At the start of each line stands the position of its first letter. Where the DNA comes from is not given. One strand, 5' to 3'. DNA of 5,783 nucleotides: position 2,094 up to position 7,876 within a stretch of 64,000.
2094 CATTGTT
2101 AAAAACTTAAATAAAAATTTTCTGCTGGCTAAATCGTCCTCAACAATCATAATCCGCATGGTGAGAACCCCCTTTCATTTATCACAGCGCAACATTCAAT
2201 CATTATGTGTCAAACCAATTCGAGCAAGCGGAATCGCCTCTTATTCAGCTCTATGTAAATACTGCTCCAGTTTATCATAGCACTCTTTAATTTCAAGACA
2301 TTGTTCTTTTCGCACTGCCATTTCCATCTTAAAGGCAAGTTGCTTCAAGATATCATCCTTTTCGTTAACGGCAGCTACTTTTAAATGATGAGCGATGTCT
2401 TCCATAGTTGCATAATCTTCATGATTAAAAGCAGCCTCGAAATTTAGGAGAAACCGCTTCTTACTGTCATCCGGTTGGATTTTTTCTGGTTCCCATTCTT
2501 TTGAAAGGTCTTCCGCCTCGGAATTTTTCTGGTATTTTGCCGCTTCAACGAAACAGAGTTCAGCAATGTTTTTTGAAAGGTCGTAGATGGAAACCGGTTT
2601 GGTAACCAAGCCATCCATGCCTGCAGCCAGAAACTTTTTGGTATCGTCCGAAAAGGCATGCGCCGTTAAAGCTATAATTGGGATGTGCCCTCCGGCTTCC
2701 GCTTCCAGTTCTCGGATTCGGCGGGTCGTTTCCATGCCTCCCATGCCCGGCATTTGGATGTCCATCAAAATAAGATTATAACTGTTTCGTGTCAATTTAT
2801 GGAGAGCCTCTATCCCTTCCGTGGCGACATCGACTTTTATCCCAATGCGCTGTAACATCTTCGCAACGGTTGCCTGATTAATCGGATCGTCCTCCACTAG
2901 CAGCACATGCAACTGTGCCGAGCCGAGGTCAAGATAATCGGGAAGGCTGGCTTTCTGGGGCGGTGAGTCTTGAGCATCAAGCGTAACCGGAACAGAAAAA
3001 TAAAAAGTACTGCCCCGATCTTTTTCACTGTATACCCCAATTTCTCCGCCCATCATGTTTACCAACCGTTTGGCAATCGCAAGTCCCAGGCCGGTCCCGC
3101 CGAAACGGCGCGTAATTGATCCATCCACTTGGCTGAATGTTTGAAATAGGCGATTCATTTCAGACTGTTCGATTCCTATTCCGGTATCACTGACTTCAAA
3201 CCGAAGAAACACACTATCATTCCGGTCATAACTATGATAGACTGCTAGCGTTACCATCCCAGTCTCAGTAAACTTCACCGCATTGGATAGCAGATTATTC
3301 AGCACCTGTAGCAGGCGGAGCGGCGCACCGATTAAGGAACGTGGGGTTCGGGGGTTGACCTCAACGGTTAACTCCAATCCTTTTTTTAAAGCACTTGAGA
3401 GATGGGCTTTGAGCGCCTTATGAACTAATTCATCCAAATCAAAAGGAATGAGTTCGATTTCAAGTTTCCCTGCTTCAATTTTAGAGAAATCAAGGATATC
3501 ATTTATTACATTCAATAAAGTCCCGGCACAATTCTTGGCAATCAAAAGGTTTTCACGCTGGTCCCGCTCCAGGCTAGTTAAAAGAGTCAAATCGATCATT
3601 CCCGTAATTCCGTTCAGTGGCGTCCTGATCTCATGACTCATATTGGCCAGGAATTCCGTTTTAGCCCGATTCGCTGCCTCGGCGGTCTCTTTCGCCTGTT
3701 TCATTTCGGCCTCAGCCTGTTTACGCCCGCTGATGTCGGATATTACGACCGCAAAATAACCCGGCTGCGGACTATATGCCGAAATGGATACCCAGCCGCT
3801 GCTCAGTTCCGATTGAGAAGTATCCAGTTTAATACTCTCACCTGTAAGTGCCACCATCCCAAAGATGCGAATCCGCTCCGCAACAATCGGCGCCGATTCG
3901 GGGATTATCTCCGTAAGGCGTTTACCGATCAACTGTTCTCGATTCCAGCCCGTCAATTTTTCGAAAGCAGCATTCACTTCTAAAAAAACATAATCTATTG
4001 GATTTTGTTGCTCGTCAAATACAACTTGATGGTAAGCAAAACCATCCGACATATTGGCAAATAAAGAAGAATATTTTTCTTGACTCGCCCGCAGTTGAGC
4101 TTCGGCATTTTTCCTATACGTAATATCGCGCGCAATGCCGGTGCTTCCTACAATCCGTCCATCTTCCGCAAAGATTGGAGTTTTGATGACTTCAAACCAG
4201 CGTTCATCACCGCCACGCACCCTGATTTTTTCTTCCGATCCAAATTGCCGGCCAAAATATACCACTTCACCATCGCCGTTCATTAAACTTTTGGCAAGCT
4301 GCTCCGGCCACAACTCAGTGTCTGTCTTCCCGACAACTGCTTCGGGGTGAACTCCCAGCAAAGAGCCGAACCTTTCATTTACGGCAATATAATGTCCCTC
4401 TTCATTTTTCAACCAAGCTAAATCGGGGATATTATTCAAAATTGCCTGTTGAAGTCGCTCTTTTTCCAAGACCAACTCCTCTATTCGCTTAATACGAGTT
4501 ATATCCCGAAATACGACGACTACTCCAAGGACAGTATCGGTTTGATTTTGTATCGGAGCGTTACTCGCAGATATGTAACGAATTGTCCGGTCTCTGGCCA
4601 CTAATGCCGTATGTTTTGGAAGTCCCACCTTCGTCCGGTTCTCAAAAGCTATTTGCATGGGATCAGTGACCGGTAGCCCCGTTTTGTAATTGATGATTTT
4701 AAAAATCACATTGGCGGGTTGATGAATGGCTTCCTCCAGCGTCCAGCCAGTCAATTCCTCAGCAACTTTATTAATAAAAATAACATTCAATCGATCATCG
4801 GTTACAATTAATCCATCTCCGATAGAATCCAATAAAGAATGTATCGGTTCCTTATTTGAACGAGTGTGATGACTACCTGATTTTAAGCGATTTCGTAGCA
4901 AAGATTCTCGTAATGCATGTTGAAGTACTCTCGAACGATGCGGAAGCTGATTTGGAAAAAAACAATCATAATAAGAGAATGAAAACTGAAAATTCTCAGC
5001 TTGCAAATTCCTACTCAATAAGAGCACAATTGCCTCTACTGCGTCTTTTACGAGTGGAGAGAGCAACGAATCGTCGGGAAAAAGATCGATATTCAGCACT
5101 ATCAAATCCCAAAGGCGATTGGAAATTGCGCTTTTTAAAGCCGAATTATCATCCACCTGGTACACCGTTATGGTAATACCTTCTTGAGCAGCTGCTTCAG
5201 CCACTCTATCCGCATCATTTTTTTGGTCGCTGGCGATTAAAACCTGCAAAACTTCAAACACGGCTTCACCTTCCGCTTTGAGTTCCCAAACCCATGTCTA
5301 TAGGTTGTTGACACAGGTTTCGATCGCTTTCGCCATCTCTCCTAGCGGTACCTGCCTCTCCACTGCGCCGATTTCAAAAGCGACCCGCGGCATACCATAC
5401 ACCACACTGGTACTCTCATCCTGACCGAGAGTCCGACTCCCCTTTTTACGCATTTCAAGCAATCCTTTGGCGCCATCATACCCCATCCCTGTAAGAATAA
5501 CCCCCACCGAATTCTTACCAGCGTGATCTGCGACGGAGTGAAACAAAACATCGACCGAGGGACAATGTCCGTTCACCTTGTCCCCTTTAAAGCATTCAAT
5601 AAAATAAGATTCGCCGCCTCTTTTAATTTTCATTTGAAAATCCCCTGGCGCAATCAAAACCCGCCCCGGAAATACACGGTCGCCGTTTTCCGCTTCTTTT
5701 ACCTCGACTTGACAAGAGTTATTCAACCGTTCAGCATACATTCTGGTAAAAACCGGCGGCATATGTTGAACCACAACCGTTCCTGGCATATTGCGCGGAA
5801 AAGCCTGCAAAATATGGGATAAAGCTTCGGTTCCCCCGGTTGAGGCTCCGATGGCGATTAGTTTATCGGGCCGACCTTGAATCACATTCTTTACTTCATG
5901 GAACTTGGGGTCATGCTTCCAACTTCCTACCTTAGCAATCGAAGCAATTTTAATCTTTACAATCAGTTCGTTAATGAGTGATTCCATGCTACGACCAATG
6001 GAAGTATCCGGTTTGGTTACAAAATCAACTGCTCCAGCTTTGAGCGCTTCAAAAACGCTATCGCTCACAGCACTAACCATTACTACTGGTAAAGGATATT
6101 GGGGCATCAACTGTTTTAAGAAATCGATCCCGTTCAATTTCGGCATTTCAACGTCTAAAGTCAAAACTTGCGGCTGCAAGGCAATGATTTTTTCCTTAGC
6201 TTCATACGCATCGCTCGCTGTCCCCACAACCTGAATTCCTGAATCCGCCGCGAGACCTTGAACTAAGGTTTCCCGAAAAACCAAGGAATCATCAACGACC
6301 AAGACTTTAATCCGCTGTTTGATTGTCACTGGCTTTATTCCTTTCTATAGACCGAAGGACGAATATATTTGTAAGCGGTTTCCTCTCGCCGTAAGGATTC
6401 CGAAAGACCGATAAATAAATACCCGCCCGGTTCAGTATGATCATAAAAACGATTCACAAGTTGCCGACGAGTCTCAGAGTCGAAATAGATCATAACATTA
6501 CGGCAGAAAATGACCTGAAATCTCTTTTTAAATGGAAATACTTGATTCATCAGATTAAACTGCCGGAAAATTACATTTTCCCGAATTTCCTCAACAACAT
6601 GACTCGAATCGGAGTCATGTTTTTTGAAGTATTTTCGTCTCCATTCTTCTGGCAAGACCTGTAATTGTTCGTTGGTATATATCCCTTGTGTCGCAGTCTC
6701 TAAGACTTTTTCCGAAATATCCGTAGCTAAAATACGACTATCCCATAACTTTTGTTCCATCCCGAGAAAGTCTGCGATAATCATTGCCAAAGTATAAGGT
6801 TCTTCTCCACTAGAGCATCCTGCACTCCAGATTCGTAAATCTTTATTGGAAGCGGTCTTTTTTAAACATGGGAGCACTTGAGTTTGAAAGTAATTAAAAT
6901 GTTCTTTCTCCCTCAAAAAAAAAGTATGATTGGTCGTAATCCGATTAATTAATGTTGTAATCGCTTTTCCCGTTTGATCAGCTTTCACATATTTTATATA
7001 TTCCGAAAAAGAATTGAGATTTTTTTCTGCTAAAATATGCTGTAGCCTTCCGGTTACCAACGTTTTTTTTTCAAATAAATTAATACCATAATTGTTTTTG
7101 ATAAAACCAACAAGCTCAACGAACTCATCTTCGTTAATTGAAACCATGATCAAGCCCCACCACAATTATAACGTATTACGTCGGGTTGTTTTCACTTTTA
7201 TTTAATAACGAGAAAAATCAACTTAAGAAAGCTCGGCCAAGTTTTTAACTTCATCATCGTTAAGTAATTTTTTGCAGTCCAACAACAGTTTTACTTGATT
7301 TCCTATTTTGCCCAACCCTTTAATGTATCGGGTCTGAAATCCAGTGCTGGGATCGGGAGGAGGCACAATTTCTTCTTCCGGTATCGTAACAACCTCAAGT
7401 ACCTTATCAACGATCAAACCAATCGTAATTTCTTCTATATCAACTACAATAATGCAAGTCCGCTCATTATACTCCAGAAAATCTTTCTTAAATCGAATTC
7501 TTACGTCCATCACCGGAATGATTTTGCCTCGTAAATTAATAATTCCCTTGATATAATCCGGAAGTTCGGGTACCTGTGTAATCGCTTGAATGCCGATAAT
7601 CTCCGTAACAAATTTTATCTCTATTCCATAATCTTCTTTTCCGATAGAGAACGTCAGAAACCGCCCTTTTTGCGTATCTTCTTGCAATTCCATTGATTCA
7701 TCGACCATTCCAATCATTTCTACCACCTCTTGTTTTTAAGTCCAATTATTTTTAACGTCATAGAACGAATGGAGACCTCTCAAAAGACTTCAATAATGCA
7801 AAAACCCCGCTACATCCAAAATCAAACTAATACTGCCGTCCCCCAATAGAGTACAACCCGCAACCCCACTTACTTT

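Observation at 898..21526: Two tandem chemosensory modules, each followed by a soluble multi-PAS hybrid kinase with an Hpt domain; one module lacks an MCP and ends in a LuxR-type DNA-binding regulator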

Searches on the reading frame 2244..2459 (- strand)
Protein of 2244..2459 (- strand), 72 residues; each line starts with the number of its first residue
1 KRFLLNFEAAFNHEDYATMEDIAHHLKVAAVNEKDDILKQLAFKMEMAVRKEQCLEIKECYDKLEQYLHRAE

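Call 48: search_solved_structures(query=A1, max_evalue=10, show_alignments=2)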
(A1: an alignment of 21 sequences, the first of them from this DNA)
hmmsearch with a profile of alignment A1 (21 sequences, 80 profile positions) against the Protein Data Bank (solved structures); distinct sequences matched with E-value up to 10: 15.
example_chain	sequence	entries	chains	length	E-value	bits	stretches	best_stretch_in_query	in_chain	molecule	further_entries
7c1i_A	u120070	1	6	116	1.5e-05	28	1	6-76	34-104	Histidine kinase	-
1sr2_A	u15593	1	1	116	0.0033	20.5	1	3-76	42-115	Putative sensor-like histidine kinase yojN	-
5cwo_A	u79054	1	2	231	0.01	19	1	5-39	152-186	Designed helical repeat protein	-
1t5o_A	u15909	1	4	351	0.052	16.7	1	11-74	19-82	Translation initiation factor eIF2B, subunit delta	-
8a3k_UNK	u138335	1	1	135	0.077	16.2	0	12-41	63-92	sc-apCC-4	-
8rqj_B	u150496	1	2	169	0.13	15.4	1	3-45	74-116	HPt domain-containing protein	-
8pbw_B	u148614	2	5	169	0.13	15.4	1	3-45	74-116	HPt domain-containing protein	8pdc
8qaf_A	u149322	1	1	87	0.15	15.2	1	9-45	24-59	sc-apCC-8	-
7jrq_A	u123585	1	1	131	0.19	14.9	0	7-43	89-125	MPP1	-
7vdv_T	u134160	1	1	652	0.2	14.8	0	11-38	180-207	Isoform 2 of Bromodomain-containing protein 7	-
7y8r_S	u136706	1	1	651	0.21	14.8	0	11-38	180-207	Bromodomain-containing protein 7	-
5gpp_A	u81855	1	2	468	0.42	13.8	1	13-74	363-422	Maltose-binding periplasmic protein,Apoptosis-associated speck-like protein containing a C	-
4g78_A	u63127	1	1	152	0.57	13.4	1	6-77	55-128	Histidine phosphotransfer protein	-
1f1s_A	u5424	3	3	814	2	11.6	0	16-39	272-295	HYALURONATE LYASE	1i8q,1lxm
6wi5_A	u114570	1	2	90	3.3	10.9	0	54-79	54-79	De novo designed protein Foldit4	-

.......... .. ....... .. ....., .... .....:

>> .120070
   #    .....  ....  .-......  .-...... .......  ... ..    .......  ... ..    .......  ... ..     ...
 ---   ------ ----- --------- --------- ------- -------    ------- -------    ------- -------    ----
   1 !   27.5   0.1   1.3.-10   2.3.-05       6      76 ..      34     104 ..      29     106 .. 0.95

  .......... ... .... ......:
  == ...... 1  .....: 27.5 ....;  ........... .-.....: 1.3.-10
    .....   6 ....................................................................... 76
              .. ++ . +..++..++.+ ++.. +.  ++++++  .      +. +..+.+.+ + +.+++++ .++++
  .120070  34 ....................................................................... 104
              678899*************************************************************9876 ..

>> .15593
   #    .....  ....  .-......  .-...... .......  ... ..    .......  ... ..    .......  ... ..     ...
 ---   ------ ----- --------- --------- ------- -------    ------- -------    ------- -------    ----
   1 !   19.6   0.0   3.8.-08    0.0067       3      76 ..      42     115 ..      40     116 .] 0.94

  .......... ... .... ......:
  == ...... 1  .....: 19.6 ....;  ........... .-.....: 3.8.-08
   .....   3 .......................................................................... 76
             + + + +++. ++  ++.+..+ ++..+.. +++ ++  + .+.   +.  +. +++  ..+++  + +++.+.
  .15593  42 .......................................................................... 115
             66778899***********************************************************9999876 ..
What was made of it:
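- Closest known: Multistep phosphorelay hybrid kinases. Same: The HK2-family tail matches the RcsD HPt domain (call 48).
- Checked: The HK2-family C-terminal tail matches solved HPt domains 7c1i (E=1.5e-5) and RcsD/YojN 1sr2 (E=3e-3), with the His aligned (call 48).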

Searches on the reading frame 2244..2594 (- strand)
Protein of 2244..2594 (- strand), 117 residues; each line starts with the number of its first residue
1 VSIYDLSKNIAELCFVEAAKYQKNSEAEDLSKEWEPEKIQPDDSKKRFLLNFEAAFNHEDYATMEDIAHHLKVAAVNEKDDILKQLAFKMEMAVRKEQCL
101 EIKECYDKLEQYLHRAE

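Call 18: search_protein_families(library=pfam, max_evalue=1, proteins=[window:2244-2594:-])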
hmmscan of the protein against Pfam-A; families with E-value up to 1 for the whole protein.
seq(117 aa): 1 family
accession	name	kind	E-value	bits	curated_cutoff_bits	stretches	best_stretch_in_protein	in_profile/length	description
PF01627.28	Hpt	-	0.054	14.2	24.6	1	49-111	14-83/84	Hpt domain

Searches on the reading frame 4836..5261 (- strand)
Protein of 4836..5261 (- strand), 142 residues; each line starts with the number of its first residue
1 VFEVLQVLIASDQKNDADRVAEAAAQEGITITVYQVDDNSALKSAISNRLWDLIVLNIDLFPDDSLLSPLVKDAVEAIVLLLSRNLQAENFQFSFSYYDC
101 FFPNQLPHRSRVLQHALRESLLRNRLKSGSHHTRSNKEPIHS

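Call 18: search_protein_families(library=pfam, max_evalue=1, proteins=[window:4836-5261:-])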
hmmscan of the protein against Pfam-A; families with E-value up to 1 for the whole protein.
seq(142 aa): 2 families
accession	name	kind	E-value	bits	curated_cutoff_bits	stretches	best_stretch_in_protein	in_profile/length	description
PF03435.24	Sacchrp_dh_NADP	-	0.015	16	25.1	1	3-55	22-73/129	Saccharopine dehydrogenase NADP binding domain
PF05135.19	Phage_connect_1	-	0.046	14.5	21.2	1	55-96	10-54/101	Phage gp6-like head-tail connector protein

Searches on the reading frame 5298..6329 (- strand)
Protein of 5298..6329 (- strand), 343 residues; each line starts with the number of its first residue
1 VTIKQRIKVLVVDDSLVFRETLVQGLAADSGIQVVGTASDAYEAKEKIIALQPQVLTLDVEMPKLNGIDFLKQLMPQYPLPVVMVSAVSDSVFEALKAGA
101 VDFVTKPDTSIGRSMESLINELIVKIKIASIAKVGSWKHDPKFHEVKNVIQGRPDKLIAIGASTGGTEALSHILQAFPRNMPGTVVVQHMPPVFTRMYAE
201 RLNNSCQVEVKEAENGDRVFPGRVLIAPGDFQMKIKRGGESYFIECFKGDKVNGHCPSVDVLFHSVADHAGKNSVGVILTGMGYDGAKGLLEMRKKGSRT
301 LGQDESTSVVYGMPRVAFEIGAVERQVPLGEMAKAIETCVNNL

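Call 4: search_protein_families(library=pfam, proteins=[window:5298-6329:-])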
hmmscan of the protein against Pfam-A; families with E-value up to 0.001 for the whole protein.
window:5298-6329:- (343 aa): 2 families
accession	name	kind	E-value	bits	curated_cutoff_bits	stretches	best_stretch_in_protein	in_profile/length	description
PF01339.22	CheB_methylest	-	4.3e-65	219.1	24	1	158-336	1-174/174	CheB methylesterase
PF00072.30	Response_reg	-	3.1e-21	76.1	30.2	1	9-107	1-100/111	Response regulator receiver domain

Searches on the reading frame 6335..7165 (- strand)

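Call 4: search_protein_families(library=pfam, proteins=[window:6335-7165:-])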
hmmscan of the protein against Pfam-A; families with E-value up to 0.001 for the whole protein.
window:6335-7165:- (276 aa): 6 families
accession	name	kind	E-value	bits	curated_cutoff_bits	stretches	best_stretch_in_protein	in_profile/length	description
PF01739.24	CheR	-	2.7e-64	216.7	27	1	79-268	1-189/195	CheR methyltransferase, SAM binding domain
PF03705.20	CheR_N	-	4.3e-11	42.8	27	1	13-63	1-52/53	CheR methyltransferase, all-alpha domain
PF13649.12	Methyltransf_25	-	2.5e-05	25.3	27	0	197-248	47-97/97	Methyltransferase domain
PF08242.18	Methyltransf_12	-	3.5e-05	24.9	30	1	141-250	19-98/98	Methyltransferase domain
PF08241.18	Methyltransf_11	-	0.00058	20.9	21.2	0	189-252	43-95/95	Methyltransferase domain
PF13489.12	Methyltransf_23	-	0.00083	19.6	27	0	176-254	41-118/164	Methyltransferase domain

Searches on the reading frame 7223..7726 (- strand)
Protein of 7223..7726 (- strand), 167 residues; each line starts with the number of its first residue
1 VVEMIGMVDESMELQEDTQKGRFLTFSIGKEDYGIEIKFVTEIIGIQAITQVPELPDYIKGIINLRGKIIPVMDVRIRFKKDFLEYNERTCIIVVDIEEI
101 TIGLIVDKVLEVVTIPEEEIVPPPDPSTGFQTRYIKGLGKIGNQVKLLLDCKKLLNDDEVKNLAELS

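Call 4: search_protein_families(library=pfam, proteins=[window:7223-7726:-])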
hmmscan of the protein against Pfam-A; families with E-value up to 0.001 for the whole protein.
window:7223-7726:- (167 aa): 1 family
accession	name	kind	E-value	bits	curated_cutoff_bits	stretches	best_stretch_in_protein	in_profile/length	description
PF01584.24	CheW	-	4.2e-37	127.3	23.5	1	23-158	2-137/138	CheW-like domain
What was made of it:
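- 7223..7726 (-): cheW2. Pfam CheW E=4e-37 (call 4).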
